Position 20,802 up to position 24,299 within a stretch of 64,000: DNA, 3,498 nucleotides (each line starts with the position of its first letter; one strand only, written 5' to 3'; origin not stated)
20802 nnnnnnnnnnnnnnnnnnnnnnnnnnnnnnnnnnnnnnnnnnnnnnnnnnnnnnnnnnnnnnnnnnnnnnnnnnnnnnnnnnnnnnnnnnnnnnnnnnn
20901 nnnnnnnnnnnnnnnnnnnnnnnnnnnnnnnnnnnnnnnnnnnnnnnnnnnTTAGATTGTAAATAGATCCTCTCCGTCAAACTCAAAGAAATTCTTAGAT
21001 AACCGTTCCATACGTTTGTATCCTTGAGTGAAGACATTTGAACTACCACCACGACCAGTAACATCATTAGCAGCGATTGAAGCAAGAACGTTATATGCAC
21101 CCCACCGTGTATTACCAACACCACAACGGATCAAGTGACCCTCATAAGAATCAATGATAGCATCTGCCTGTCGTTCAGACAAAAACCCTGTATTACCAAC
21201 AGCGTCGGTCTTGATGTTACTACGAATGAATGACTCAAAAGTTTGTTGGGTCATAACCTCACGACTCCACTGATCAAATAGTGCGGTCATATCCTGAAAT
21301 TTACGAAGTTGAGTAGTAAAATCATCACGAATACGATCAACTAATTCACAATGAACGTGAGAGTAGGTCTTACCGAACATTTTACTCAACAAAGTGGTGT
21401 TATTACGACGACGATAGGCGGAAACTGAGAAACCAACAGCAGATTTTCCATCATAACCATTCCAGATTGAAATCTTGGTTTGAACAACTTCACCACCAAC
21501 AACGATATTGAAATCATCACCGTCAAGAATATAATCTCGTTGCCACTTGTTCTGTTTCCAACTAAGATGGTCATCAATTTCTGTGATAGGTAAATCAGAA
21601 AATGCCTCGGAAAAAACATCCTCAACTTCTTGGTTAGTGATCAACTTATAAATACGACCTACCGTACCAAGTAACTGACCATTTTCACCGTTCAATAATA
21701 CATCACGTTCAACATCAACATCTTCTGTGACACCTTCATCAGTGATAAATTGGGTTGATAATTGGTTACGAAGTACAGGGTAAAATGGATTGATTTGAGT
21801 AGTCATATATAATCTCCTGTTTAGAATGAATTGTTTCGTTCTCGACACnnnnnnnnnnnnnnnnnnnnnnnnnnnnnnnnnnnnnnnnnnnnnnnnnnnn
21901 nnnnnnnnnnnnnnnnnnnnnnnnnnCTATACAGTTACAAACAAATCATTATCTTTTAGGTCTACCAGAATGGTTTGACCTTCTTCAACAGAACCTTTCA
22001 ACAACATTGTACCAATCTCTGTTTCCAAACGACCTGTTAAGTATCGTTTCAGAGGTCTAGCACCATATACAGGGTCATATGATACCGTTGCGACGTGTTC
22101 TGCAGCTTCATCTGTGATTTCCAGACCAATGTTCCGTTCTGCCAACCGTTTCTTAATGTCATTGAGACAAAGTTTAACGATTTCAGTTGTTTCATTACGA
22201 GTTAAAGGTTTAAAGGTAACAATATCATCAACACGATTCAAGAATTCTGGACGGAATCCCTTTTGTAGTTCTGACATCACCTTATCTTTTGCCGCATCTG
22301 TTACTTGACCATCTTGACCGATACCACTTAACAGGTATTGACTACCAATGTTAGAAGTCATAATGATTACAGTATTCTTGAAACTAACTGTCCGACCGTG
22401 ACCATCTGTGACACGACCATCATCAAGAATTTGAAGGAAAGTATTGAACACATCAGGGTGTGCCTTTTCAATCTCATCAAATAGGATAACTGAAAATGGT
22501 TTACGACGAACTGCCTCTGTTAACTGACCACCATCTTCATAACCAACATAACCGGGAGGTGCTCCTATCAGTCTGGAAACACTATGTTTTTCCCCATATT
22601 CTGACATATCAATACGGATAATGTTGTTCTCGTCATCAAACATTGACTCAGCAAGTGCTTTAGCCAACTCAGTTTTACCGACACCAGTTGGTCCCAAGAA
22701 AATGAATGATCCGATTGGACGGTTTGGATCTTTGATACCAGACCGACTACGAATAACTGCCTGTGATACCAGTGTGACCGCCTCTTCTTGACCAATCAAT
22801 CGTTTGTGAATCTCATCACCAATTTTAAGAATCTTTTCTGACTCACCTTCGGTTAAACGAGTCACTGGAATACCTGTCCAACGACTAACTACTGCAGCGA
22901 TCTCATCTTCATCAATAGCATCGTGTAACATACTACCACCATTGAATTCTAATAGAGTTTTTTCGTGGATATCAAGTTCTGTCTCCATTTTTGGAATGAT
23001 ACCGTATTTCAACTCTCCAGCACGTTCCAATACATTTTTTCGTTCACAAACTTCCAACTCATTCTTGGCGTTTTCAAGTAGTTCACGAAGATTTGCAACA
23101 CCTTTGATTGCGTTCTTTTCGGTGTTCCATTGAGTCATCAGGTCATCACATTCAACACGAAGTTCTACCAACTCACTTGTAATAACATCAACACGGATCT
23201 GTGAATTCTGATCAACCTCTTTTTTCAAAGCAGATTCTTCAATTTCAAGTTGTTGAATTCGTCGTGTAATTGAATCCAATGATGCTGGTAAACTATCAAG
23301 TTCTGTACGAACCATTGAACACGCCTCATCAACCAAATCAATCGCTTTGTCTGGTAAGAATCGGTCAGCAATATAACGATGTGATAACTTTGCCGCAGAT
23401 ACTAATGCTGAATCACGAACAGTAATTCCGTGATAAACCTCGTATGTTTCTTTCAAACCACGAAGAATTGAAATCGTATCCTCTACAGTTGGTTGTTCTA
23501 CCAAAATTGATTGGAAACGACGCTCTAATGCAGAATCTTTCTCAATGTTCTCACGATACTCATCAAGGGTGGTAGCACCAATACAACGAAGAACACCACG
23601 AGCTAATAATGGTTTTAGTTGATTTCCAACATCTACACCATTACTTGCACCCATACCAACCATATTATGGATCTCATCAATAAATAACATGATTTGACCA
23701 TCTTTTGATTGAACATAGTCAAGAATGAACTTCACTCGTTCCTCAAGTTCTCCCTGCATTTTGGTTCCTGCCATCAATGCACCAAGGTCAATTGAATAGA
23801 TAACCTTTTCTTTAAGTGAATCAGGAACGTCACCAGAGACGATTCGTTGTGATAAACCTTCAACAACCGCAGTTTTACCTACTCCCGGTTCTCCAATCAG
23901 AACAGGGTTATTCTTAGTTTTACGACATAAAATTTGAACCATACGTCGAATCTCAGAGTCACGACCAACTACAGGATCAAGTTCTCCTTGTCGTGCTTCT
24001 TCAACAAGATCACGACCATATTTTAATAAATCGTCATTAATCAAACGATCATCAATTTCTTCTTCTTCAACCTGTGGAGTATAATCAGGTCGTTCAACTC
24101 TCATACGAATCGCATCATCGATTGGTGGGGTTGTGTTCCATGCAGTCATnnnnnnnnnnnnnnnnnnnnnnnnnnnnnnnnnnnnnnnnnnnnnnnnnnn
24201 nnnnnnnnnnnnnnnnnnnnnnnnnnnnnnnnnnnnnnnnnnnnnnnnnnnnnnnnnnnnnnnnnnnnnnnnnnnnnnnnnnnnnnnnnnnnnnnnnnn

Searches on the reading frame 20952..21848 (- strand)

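Call 63: search_protein_families(library=pfam, proteins=[window:20952-21848:-], max_evalue=0.001)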
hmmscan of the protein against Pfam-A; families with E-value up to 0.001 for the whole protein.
window:20952-21848:- (298 aa): 1 family
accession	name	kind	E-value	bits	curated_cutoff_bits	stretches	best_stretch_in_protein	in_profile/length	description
PF06067.16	DUF932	-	7.1e-06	26.4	23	1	60-259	2-206/227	Domain of unknown function (DUF932)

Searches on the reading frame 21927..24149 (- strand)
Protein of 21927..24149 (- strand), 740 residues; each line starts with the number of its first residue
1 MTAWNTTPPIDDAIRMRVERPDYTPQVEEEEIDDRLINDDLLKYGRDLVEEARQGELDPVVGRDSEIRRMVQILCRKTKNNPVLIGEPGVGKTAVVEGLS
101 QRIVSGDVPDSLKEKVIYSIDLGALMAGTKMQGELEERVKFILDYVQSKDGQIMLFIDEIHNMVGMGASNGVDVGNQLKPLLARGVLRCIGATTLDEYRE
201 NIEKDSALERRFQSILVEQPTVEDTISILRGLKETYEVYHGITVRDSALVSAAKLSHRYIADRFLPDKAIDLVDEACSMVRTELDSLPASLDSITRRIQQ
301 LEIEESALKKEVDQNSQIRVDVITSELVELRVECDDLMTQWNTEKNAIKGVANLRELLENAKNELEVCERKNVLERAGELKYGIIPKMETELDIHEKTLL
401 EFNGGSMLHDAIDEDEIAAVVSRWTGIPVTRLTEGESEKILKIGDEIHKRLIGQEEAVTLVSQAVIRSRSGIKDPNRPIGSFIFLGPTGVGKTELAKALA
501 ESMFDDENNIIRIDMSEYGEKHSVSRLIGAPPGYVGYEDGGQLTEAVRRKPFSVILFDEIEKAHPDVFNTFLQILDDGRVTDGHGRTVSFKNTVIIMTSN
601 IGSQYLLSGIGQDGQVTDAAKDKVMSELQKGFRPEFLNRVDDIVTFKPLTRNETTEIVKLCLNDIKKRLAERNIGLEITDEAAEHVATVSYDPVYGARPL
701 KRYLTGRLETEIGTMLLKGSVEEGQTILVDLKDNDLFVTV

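Call 11: search_protein_families(library=phrogs, proteins=[window:21927-24149:-], max_evalue=0.00001)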
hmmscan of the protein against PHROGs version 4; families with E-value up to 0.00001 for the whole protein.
window:21927-24149:- (740 aa): 9 families
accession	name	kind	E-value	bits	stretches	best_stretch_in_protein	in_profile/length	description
phrog_4871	-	other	3.6e-248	826.9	1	38-739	172-755/764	ATP-dependent protease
phrog_168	-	DNA, RNA and nucleotide metabolism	2.1e-10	41.8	0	479-601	42-139/314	clamp loader of DNA polymerase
phrog_3757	-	unknown function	1.2e-09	39.1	0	76-162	123-195/367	-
phrog_19600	-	other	6.4e-09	36.1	0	60-107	64-109/447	ATPase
phrog_1297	-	other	2.4e-08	34.4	0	483-581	29-129/356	ATPase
phrog_5846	-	DNA, RNA and nucleotide metabolism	4.8e-08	33.7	0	450-517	17-73/380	clamp loader of DNA polymerase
phrog_249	-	moron, auxiliary metabolic gene and host takeover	5.1e-07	30.4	0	485-600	133-244/380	porphyrin biosynthesis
phrog_4339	-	unknown function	4.7e-06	27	0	484-502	56-74/552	-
phrog_25255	-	unknown function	8.2e-06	24.8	0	39-105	268-329/1125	-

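Call 89: find_homologous_proteins(query=window:21927-24149:-, max_evalue=1e-50)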
Query window:21927-24149:- (740 aa): 8000 proteins with E <= 1e-50 among 8000 candidates; the best 120 are listed.
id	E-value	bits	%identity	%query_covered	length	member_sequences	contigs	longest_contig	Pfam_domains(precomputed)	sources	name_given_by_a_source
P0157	0.0e+0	1653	61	91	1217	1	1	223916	PF13173.13,PF20030.6,PF08477.20,PF13671.13,PF00004.36,PF13401.13,PF13238.13,PF05673.20,PF07728.21,PF13191.13,PF06414.19,PF00308.25,PF07724.21,PF05729.19,PF13521.13,PF13177.13,PF10431.16,PF00437.27,PF23569.2,PF17871.8,PF05496.19,PF01637.25,PF06309.18,PF01695.24,PF13479.13,PF00158.33,PF07726.18,PF1277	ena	-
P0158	0.0e+0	1625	100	100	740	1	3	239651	PF13173.13,PF20030.6,PF00004.36,PF13401.13,PF23569.2,PF17871.8,PF13238.13,PF01637.25,PF07728.21,PF13191.13,PF00158.33,PF07724.21,PF12775.14,PF05621.18,PF10431.16,PF20720.4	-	-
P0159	0.0e+0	1338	83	97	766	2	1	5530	PF13173.13,PF20030.6,PF00004.36,PF13401.13,PF23569.2,PF17871.8,PF13238.13,PF01637.25,PF07728.21,PF13191.13,PF06414.19,PF01695.24,PF00158.33,PF07724.21,PF12775.14,PF05621.18,PF10431.16,PF20720.4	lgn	-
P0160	0.0e+0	1295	80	100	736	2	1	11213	PF13173.13,PF20030.6,PF00004.36,PF13401.13,PF23569.2,PF17871.8,PF13238.13,PF01637.25,PF07728.21,PF13191.13,PF06414.19,PF01695.24,PF00158.33,PF07724.21,PF12775.14,PF00910.29,PF05621.18,PF10431.16,PF20720.4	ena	-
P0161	0.0e+0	1281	78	100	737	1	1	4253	PF13173.13,PF20030.6,PF00004.36,PF13401.13,PF23569.2,PF17871.8,PF13238.13,PF01637.25,PF07728.21,PF13191.13,PF00158.33,PF07724.21,PF12775.14,PF00910.29,PF05621.18,PF10431.16,PF20720.4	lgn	-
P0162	0.0e+0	1249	77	100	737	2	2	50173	PF13173.13,PF20030.6,PF00004.36,PF13401.13,PF23569.2,PF17871.8,PF01637.25,PF07728.21,PF13191.13,PF06414.19,PF01695.24,PF00158.33,PF07724.21,PF12775.14,PF05621.18,PF10431.16,PF20720.4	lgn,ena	-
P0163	0.0e+0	1227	75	99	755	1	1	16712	PF13173.13,PF00004.36,PF13401.13,PF23569.2,PF17871.8,PF13238.13,PF01637.25,PF07728.21,PF13191.13,PF06414.19,PF01695.24,PF00158.33,PF07724.21,PF12775.14,PF05621.18,PF10431.16,PF20720.4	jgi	-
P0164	0.0e+0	1222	75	100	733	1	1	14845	PF13173.13,PF20030.6,PF00004.36,PF13401.13,PF23569.2,PF17871.8,PF01637.25,PF07728.21,PF13191.13,PF06414.19,PF01695.24,PF00158.33,PF07724.21,PF12775.14,PF00910.29,PF05621.18,PF10431.16,PF20720.4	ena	-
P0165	0.0e+0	1220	76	97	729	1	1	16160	PF13173.13,PF00004.36,PF13401.13,PF17871.8,PF13238.13,PF05496.19,PF01637.25,PF07728.21,PF13191.13,PF06414.19,PF01695.24,PF00158.33,PF07724.21,PF12775.14,PF00910.29,PF05621.18,PF01078.28,PF10431.16,PF20720.4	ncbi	-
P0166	0.0e+0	1218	76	100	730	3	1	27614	PF13173.13,PF20030.6,PF00004.36,PF13401.13,PF23569.2,PF17871.8,PF13238.13,PF01637.25,PF07728.21,PF13191.13,PF06414.19,PF00158.33,PF07724.21,PF12775.14,PF00910.29,PF05621.18,PF10431.16,PF20720.4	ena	-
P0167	0.0e+0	1211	59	82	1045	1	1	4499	PF13173.13,PF02861.26,PF00004.36,PF13401.13,PF23569.2,PF17871.8,PF01637.25,PF07728.21,PF13191.13,PF00158.33,PF07724.21,PF12775.14,PF05621.18,PF10431.16,PF20720.4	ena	-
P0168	0.0e+0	1208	74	100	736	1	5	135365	PF13173.13,PF20030.6,PF00004.36,PF13401.13,PF23569.2,PF17871.8,PF05496.19,PF01637.25,PF07728.21,PF13191.13,PF06414.19,PF01695.24,PF00158.33,PF07724.21,PF12775.14,PF05621.18,PF10431.16,PF20720.4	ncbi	-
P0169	0.0e+0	1207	76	97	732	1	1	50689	PF13173.13,PF20030.6,PF00004.36,PF13401.13,PF23569.2,PF17871.8,PF13238.13,PF01637.25,PF07728.21,PF13191.13,PF06414.19,PF00158.33,PF07724.21,PF12775.14,PF00910.29,PF05621.18,PF10431.16,PF20720.4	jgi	-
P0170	0.0e+0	1205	75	97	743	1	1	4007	PF13173.13,PF20030.6,PF00004.36,PF13401.13,PF23569.2,PF17871.8,PF01637.25,PF07728.21,PF13191.13,PF06414.19,PF13479.13,PF00158.33,PF07724.21,PF12775.14,PF00910.29,PF05621.18,PF10431.16,PF20720.4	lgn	-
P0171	0.0e+0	1195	73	100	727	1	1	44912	PF13173.13,PF20030.6,PF00004.36,PF13401.13,PF23569.2,PF17871.8,PF01637.25,PF07728.21,PF13191.13,PF06414.19,PF00158.33,PF07724.21,PF12775.14,PF00910.29,PF05621.18,PF10431.16,PF20720.4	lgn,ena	-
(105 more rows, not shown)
